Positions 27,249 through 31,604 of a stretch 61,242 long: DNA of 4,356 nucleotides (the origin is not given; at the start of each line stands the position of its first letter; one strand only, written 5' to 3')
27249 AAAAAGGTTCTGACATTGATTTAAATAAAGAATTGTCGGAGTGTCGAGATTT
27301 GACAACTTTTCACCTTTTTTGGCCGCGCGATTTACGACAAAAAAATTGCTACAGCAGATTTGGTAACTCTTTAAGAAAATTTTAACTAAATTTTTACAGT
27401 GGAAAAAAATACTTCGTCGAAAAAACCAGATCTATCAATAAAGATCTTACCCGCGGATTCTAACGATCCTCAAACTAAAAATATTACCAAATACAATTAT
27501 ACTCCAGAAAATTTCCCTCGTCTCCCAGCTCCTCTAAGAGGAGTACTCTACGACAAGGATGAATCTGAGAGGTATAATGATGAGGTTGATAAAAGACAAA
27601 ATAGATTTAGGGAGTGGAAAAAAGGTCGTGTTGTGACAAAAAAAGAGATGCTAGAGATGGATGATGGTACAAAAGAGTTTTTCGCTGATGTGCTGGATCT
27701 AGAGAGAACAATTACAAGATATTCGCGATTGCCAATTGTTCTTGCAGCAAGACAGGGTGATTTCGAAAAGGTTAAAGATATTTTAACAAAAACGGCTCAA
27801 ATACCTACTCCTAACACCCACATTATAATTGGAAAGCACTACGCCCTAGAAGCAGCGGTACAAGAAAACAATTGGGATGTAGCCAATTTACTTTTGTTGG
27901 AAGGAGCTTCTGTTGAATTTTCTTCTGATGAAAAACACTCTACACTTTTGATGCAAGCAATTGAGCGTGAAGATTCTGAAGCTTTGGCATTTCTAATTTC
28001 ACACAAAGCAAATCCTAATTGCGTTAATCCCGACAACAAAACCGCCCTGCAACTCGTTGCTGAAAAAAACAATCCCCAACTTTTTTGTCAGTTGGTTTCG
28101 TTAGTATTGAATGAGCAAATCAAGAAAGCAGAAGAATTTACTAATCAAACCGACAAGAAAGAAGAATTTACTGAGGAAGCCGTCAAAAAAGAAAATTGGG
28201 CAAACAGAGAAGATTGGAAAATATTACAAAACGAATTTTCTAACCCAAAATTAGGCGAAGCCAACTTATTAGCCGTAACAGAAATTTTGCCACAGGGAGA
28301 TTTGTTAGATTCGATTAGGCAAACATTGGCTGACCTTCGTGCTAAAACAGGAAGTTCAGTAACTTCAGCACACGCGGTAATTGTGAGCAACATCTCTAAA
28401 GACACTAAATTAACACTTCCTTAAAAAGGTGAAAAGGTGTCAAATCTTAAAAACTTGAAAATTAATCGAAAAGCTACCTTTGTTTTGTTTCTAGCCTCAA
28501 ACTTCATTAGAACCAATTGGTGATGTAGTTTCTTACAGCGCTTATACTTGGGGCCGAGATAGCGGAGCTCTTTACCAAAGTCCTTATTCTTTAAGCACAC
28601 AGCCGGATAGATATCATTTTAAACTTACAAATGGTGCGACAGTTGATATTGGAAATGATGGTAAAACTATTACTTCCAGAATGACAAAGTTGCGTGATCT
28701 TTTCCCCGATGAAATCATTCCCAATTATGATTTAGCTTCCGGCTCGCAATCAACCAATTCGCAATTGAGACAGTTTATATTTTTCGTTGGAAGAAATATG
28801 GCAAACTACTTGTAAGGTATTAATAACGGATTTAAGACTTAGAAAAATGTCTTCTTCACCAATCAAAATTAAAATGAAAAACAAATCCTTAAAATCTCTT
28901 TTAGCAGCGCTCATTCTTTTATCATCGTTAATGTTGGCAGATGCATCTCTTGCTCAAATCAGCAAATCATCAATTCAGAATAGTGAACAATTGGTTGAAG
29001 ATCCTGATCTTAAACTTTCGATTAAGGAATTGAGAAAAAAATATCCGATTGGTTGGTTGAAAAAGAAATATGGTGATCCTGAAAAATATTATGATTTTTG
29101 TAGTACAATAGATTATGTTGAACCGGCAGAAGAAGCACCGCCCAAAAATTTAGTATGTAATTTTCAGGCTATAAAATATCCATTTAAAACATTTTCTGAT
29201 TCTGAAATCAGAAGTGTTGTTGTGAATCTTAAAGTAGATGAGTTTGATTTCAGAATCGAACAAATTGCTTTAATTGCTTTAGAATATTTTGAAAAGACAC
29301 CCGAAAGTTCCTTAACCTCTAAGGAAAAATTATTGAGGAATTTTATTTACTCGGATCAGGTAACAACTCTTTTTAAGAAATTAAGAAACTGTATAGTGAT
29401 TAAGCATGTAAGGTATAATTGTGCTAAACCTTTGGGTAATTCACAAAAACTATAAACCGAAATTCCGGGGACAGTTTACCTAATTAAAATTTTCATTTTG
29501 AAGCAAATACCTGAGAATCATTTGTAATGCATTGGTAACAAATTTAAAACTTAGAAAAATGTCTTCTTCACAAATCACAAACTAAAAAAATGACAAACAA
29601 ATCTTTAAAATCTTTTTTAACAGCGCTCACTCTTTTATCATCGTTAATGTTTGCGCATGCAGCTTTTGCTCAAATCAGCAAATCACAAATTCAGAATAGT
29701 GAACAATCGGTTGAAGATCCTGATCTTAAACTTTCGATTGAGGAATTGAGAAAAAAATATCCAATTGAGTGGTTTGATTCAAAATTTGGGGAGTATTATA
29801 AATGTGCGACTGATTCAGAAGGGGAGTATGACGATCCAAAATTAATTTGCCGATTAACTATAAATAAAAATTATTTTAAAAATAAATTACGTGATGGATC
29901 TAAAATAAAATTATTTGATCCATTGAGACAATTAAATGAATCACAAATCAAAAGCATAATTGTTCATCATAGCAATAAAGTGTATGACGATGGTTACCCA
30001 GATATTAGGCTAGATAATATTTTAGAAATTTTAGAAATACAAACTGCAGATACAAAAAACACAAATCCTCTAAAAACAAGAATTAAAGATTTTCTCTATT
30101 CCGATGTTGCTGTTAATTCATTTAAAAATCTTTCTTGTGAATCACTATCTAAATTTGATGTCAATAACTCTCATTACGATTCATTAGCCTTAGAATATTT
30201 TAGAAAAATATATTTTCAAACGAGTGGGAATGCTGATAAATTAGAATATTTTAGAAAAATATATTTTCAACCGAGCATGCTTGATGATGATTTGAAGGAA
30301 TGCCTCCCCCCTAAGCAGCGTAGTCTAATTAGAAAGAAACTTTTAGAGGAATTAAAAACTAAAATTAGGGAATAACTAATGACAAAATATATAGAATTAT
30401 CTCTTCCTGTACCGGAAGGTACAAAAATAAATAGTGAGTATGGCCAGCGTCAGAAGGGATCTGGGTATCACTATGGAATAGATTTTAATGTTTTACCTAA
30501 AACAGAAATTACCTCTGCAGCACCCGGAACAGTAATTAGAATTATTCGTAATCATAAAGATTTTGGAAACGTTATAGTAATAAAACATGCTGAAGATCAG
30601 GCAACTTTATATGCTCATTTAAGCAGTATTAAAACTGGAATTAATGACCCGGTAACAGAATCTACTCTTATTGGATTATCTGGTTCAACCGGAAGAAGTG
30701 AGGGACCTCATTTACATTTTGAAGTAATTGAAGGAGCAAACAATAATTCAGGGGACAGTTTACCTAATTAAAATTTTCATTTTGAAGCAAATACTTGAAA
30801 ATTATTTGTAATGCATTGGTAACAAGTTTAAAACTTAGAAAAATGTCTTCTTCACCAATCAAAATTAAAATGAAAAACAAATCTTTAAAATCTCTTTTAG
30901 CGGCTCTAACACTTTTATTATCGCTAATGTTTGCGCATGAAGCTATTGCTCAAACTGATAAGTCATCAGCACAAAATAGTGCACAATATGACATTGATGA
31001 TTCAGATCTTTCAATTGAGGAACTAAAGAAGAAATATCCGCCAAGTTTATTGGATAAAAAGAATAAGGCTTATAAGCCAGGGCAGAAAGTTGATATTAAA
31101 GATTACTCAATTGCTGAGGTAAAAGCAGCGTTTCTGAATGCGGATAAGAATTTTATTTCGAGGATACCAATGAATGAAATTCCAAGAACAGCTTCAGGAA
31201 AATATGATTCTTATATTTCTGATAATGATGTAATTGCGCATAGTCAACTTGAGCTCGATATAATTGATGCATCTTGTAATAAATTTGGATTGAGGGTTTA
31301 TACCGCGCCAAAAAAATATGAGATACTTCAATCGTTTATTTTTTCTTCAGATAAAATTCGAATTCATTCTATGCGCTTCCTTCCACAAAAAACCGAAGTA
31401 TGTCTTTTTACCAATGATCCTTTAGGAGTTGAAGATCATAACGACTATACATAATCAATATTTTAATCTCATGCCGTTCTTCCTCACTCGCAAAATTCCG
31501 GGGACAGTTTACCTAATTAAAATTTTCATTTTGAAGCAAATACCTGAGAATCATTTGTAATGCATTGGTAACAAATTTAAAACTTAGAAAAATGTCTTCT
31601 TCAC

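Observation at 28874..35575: Array of Sec-signal paralogs, two of them each directly preceding a leaderless M23 peptidase: an effector-immunity-like module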

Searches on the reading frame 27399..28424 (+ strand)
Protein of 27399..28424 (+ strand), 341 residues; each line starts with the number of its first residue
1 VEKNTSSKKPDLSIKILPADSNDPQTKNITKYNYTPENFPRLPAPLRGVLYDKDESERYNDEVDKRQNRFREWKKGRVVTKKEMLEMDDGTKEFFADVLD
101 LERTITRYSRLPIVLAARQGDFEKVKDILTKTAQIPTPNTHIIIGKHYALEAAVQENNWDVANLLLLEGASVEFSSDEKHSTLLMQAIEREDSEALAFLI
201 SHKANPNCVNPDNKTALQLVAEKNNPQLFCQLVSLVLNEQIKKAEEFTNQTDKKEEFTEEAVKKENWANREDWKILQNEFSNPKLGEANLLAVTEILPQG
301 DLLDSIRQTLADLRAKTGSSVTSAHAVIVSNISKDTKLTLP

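Call 6: search_protein_families(library=pfam, proteins=[window:27399-28424:+], max_evalue=0.1)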
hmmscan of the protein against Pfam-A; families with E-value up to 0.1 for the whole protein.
window:27399-28424:+ (341 aa): 6 families
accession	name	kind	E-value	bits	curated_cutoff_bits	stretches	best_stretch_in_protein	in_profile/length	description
PF12796.13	Ank_2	-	3.8e-10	40.6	27.3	1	152-233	3-80/90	Ankyrin repeats (3 copies)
PF00023.36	Ank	-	5.6e-08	33.1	21.1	0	181-210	3-32/33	Ankyrin repeat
PF13606.12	Ank_3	-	9.6e-07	29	22.3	0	181-208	3-30/30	Ankyrin repeat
PF13857.12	Ank_5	-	8.9e-06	26.4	27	1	177-219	13-55/56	Ankyrin repeats (many copies)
PF13637.12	Ank_4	-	4.2e-05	24.2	22.7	1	185-229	2-46/50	Ankyrin repeats (many copies)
PF23745.1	ANK_LRRK2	-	0.0054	17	27.5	1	147-233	32-113/130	LRRK2 ANK repeat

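Call 7: search_protein_families(library=ncbifam, proteins=[window:27399-28424:+], max_evalue=0.1)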
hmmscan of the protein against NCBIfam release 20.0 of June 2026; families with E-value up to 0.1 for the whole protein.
window:27399-28424:+ (341 aa): 5 families
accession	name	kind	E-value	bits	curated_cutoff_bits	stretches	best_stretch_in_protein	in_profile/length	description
NF043029.1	T4SS_AnkY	equivalog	4.5e-08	32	600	1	146-224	458-535/543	Dot/Icm T4SS effector AnkY/LegA9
NF043028.1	T4SS_AnkX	equivalog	6.3e-06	24.6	1400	1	143-247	545-648/938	Dot/Icm T4SS effector AnkN/AnkX/LegA8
NF043022.1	T4SS_AnkG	equivalog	0.00015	20.7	500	1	113-250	300-440/455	Dot/Icm T4SS effector AnkG/AnkZ/LegA7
NF043023.1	T4SS_AnkH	equivalog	0.0008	18.3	600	1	150-216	37-101/467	Dot/Icm T4SS effector AnkH/LegA3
NF041931.2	MzaA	equivalog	0.0011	17.9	800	1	175-271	30-127/726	MZA anti-phage system associated sigma-70 family RNA polymerase sigma factor MzaA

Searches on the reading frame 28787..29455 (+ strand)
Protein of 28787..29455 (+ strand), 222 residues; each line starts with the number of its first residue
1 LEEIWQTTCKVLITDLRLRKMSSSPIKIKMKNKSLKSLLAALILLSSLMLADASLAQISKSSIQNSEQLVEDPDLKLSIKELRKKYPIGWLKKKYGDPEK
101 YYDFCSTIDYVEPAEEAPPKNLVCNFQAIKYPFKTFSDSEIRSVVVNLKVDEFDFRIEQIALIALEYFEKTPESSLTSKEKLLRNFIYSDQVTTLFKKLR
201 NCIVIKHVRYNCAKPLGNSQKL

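Call 6: search_protein_families(library=pfam, proteins=[window:28787-29455:+], max_evalue=0.1)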
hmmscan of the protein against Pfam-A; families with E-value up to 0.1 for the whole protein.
window:28787-29455:+ (222 aa): 0 families

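Call 7: search_protein_families(library=ncbifam, proteins=[window:28787-29455:+], max_evalue=0.1)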
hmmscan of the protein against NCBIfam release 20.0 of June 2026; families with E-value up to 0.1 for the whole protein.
window:28787-29455:+ (222 aa): 0 families

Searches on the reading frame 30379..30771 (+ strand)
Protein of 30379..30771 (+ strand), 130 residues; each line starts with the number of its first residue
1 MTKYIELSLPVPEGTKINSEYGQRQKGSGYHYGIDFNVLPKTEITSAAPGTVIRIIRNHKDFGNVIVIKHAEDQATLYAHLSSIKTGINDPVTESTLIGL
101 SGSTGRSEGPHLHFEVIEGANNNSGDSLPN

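Call 6: search_protein_families(library=pfam, proteins=[window:30379-30771:+], max_evalue=0.1)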
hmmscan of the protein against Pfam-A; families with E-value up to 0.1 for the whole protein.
window:30379-30771:+ (130 aa): 1 family
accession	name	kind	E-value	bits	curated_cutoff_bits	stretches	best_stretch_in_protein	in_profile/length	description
PF01551.29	Peptidase_M23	-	1.7e-24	86.2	28.7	1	30-119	2-90/96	Peptidase family M23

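Call 7: search_protein_families(library=ncbifam, proteins=[window:30379-30771:+], max_evalue=0.1)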
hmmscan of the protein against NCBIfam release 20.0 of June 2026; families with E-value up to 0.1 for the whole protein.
window:30379-30771:+ (130 aa): 15 families
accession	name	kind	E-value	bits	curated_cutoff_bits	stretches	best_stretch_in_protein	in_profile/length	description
NF052530.1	Heli_ShapePgp3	exception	1.9e-19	69.8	300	1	11-121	143-256/270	peptidoglycan metallopeptidase Pgp3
NF053825.1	PdgNdpepShyA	equivalog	8.8e-19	67.5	700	1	30-118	295-382/425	peptidoglycan DD-endopeptidase ShyA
NF008652.0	PRK11649.1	equivalog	7.8e-16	57.8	341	1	30-117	312-398/439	murein DD-endopeptidase MepM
NF052336.1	PdgHdaseHSB100310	equivalog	9.7e-16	58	500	1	12-118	38-143/316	peptidoglycan hydrolase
NF050804.1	CellDivDipMCaul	equivalog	2.3e-14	53.2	900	1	16-116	514-613/634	cell division endopeptidase DipM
NF041208.1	celldiv_DipM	equivalog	5.6e-12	45.6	740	1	15-118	304-406/419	cell division endopeptidase DipM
NF052529.1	PG_M23_Pgp6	exception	1.1e-11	44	600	1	21-117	325-420/452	peptidoglycan metallopeptidase Pgp6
NF053824.1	PdgNdpepShyC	equivalog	3.2e-11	42.8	700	1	31-123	296-388/429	peptidoglycan DD-endopeptidase ShyC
NF040883.1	amid_act_ActS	equivalog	2.6e-09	36.7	375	1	15-116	123-220/242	amidase activator ActS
NF053738.1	S2SprSpoIIQBc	equivalog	3.5e-09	36.6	250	1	43-118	136-212/232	stage II sporulation protein SpoIIQ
NF008123.1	PRK10871.1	equivalog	8.3e-08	32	311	1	28-116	262-349/365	murein hydrolase activator NlpD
NF008644.1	PRK11637.1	equivalog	3.2e-06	26.4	270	1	16-116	271-370/385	murein hydrolase activator EnvC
NF047657.1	CellWlHdaseLepto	equivalog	0.0002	20.9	400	1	8-102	107-198/221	hypothetical protein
NF004799.0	PRK06148.1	subfamily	0.00091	17.3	1128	1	29-121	439-542/1015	hypothetical protein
NF047755.1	LIC_10271_M23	exception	0.0017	18.2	180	1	30-99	116-184/207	LIC_10271 family cell wall hydrolase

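Call 37: find_homologous_proteins(query=window:30379-30771:+, max_evalue=0.00001)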
Query window:30379-30771:+ (130 aa): 932 proteins with E <= 0.00001 among 1030 candidates; the best 120 are listed.
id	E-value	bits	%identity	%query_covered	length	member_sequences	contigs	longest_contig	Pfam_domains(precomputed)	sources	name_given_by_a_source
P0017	7.1e-36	141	61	85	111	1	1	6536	PF01551.30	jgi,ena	-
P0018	3.1e-33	132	94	52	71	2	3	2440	-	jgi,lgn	-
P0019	6.0e-18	83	45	89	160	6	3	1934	PF01551.30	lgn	-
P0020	7.0e-18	82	47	77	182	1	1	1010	PF01551.30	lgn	-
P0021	9.4e-18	82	38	91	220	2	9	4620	PF01551.30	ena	-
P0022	1.1e-17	82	43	82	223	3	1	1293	PF01551.30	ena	-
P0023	1.5e-17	81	43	88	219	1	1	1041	PF01551.30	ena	-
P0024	1.6e-17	81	42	82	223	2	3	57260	PF01551.30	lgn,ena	-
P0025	2.2e-17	81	43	82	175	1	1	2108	PF01551.30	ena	-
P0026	2.5e-17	81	45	82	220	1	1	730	PF01551.30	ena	-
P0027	5.3e-17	80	46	85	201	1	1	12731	PF01551.30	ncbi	-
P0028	5.6e-17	80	44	84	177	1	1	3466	PF01551.30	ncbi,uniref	ncbi:M23 family metallopeptidase [Streptomyces sp. NPDC002812]|uniref:M23 family metallopeptidase n=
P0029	6.4e-17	79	42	82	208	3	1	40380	PF01551.30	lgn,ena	-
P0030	7.0e-17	79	41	85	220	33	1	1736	PF01551.30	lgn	-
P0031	8.8e-17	79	42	81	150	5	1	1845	PF01551.30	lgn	-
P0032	8.8e-17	79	42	83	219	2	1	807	PF01551.30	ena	-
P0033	1.0e-16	79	41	87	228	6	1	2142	PF01551.30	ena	-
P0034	1.1e-16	79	43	84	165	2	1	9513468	PF01551.30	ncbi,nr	ncbi:M23 family metallopeptidase [Streptomyces sp. NBC_01244]|nr:M23 family metallopeptidase [Strept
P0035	1.2e-16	79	41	82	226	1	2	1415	PF01551.30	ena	-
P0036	1.2e-16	78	42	82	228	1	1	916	PF01551.30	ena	-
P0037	1.5e-16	78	41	91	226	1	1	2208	PF01551.30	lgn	-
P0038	1.6e-16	78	50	66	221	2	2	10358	PF01551.30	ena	-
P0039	1.6e-16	78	42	82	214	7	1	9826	PF01551.30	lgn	-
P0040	1.7e-16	78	48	69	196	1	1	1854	PF01551.30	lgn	-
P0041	2.7e-16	77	44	84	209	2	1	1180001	PF01551.30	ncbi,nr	ncbi:M23 family metallopeptidase [Streptomyces sp. NBC_00347]|nr:M23 family metallopeptidase [Strept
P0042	3.1e-16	77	43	89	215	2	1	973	PF01551.30,PF01476.27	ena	-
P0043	3.2e-16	77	41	82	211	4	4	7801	PF01551.30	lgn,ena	-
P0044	3.4e-16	77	38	88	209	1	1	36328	PF01551.30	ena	-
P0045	3.5e-16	77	42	82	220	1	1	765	PF01551.30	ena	-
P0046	3.7e-16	77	42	75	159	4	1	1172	PF01551.30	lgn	-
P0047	4.2e-16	77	42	77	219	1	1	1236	PF01551.30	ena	-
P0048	4.3e-16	77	48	68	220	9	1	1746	PF01551.30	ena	-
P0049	4.6e-16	77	41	81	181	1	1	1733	PF01551.30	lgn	-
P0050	6.2e-16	76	44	85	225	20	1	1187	PF01551.30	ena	-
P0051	8.9e-16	76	40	87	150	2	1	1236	PF01551.30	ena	-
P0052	9.0e-16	76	42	92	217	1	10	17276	PF01551.30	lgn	-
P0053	9.5e-16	76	42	82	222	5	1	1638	PF01551.30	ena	-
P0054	1.1e-15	75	48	69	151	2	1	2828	PF01551.30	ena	-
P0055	1.1e-15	75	44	93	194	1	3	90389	PF01551.30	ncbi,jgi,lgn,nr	ncbi:MAG: M23 family metallopeptidase [Deltaproteobacteria bacterium]|nr:M23 family metallopeptidase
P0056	1.2e-15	75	41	82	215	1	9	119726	PF01551.30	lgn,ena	-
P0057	1.3e-15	75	39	82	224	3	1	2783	PF01551.30,PF01471.24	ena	-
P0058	1.4e-15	75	42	82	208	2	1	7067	PF01551.30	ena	-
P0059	1.6e-15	75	42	87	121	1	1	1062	PF01551.30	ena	-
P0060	1.6e-15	75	43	88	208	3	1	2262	PF01551.30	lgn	-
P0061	1.7e-15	75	42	82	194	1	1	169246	PF01551.30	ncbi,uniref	ncbi:M23 family metallopeptidase [Alteribacillus sp. JSM 102045]|uniref:M23 family metallopeptidase 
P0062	2.0e-15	75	45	77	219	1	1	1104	PF01551.30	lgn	-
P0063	2.0e-15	75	44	85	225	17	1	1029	PF01551.30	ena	-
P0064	2.1e-15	75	44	76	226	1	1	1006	PF01551.30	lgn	-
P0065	2.1e-15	74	40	82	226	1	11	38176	PF01551.30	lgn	-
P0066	2.2e-15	74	45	89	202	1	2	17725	PF01551.30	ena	-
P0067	2.2e-15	74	43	75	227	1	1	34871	PF01551.30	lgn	-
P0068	2.2e-15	74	38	90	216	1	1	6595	PF01551.30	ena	-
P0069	2.4e-15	74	41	82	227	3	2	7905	PF01551.30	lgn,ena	-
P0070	3.0e-15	74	37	97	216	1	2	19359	PF01551.30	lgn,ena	-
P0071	3.0e-15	74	43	73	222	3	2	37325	PF01551.30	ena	-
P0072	3.0e-15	74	44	77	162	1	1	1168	PF01551.30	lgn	-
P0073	3.0e-15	74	41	94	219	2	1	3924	PF01551.30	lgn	-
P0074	3.1e-15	74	42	80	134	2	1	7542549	PF01551.30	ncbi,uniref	ncbi:M23 family metallopeptidase [Streptomyces albus subsp. chlorinus]|uniref:M23 family metallopept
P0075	3.3e-15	74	45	85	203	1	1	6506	PF01551.30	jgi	jgi:murein DD-endopeptidase MepM/ murein hydrolase activator NlpD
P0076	3.4e-15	74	42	87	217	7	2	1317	PF01551.30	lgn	-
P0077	3.7e-15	74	41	85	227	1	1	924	PF01551.30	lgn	-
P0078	4.2e-15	74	41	87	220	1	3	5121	PF01551.30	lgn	-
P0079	4.5e-15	73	41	72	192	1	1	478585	PF01551.30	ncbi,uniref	ncbi:M23 family metallopeptidase [Streptomyces sp. NPDC046909]|uniref:M23 family metallopeptidase n=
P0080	4.8e-15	73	36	86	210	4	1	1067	PF01551.30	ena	-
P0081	5.6e-15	73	43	84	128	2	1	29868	PF01551.30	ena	-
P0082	7.1e-15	73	49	73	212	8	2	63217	PF01551.30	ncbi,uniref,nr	ncbi:M23 family metallopeptidase [Streptomyces catenulae]|uniref:M23 family metallopeptidase n=1 Tax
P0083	7.9e-15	73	46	86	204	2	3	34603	PF01551.30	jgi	jgi:hypothetical protein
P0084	8.2e-15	73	47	71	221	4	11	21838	PF01551.30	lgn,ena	-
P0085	8.3e-15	73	49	73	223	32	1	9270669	PF01551.30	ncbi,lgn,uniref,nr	ncbi:M23 family metallopeptidase [Streptomyces decoyicus]|uniref:M23 family metallopeptidase n=1 Tax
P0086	8.4e-15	73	38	88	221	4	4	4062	PF01551.30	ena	-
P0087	8.5e-15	73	42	86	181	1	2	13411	PF01551.30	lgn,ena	-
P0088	8.7e-15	72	44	73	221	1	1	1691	PF01551.30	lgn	-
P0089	8.7e-15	72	37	87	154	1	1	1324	PF01551.30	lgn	-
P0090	8.9e-15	72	48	72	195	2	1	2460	PF01551.30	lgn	-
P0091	8.9e-15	72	41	86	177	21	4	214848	PF01551.30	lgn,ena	-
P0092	9.5e-15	72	36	94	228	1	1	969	PF01551.30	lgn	-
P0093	1.0e-14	72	39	82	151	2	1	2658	PF01551.30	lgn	-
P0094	1.1e-14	72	40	77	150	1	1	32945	PF01551.30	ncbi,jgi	-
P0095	1.1e-14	72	40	90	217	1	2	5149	PF01551.30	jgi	jgi:murein DD-endopeptidase MepM/ murein hydrolase activator NlpD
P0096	1.1e-14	72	38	87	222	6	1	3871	PF01551.30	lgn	-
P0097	1.1e-14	72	41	72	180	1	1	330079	PF01551.30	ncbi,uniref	ncbi:M23 family metallopeptidase [Streptomyces sp. NPDC024017]|uniref:M23 family metallopeptidase n=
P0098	1.1e-14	72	39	94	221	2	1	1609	PF01551.30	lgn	-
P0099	1.2e-14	72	43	72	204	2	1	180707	PF01551.30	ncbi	ncbi:M23 family metallopeptidase [Streptomyces tauricus]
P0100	1.2e-14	72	41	82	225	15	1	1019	PF01551.30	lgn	-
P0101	1.4e-14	72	41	82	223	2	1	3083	PF01551.30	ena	-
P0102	1.4e-14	72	41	86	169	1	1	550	PF01551.30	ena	-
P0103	1.4e-14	72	48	72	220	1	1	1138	PF01551.30,PF08239.18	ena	-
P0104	1.7e-14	72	37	88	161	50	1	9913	PF01551.30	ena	-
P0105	1.8e-14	72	44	72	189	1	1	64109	PF01551.30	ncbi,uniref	ncbi:M23 family metallopeptidase [Streptomyces sp. NPDC020898]|uniref:M23 family metallopeptidase n=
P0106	1.8e-14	71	49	66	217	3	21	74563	PF01551.30,PF08239.18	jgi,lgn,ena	jgi:hypothetical protein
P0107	1.9e-14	71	40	84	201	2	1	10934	PF01551.30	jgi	jgi:murein DD-endopeptidase MepM/ murein hydrolase activator NlpD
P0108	2.1e-14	71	43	77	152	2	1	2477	PF01551.30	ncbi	-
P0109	2.3e-14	71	38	87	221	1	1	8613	PF01551.30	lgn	-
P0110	2.3e-14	71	41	82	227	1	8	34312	PF01551.30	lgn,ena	-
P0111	2.4e-14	71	47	66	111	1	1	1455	PF01551.30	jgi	jgi:murein DD-endopeptidase MepM/ murein hydrolase activator NlpD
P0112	2.5e-14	71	40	82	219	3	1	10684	PF01551.30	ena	-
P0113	2.5e-14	71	39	80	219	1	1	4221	PF01551.30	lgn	-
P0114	2.5e-14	71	38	88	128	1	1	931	PF01551.30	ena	-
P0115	2.7e-14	71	42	83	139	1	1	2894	PF01551.30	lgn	-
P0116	2.8e-14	71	41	90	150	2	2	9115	PF01551.30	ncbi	ncbi:MAG: M23 family metallopeptidase [Gemmatimonadota bacterium]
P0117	2.8e-14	71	41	85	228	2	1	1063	PF01551.30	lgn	-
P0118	2.9e-14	71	41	81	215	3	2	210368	PF01551.30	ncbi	-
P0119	2.9e-14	71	42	76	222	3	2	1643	PF01551.30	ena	-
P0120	3.0e-14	71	42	85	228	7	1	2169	PF01551.30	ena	-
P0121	3.0e-14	71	39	86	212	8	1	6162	PF01551.30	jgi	jgi:murein DD-endopeptidase MepM/ murein hydrolase activator NlpD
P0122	3.1e-14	71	40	86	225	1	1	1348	PF01551.30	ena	-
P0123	3.2e-14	71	45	81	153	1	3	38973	PF01551.30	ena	-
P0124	3.3e-14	71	43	77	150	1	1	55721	PF01551.30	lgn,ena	-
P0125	3.5e-14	71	41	83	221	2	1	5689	PF01551.30,PF01471.24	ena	-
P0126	3.6e-14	70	43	81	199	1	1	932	PF01551.30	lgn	-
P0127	3.8e-14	70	39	91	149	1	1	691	PF01551.30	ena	-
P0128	4.1e-14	70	40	72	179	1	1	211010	PF01551.30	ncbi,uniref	ncbi:M23 family metallopeptidase [Streptomyces prunicolor]|uniref:M23 family metallopeptidase n=1 Ta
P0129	4.1e-14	70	40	82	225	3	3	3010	PF01551.30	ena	-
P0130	4.4e-14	70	37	98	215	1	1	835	PF01551.30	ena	-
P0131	5.0e-14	70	41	72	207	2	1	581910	PF01551.30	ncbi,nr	ncbi:M23 family metallopeptidase [Streptomyces dioscori]|nr:M23 family metallopeptidase [Streptomyce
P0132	5.0e-14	70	41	77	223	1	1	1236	PF01551.30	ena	-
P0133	5.3e-14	70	39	87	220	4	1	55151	PF01551.30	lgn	-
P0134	5.3e-14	70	42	73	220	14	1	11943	PF01551.30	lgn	-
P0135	5.5e-14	70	38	88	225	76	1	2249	PF01551.30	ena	-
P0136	6.1e-14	70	39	83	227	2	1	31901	PF01551.30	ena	-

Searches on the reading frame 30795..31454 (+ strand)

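Call 6: search_protein_families(library=pfam, proteins=[window:30795-31454:+], max_evalue=0.1)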
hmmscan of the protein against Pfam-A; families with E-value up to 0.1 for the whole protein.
window:30795-31454:+ (219 aa): 1 family
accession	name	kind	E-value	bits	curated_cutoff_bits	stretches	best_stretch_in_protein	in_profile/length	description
PF09746.14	Membralin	-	0.083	12.6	23.7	1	32-118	37-124/392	Tumour-associated protein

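Call 7: search_protein_families(library=ncbifam, proteins=[window:30795-31454:+], max_evalue=0.1)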
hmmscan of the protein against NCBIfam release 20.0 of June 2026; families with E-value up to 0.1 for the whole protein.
window:30795-31454:+ (219 aa): 1 family
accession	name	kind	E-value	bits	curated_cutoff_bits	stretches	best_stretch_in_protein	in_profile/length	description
TIGR01955.1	RfaH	equivalog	0.018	15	144.5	1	73-124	89-140/159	transcription/translation regulatory transformer protein RfaH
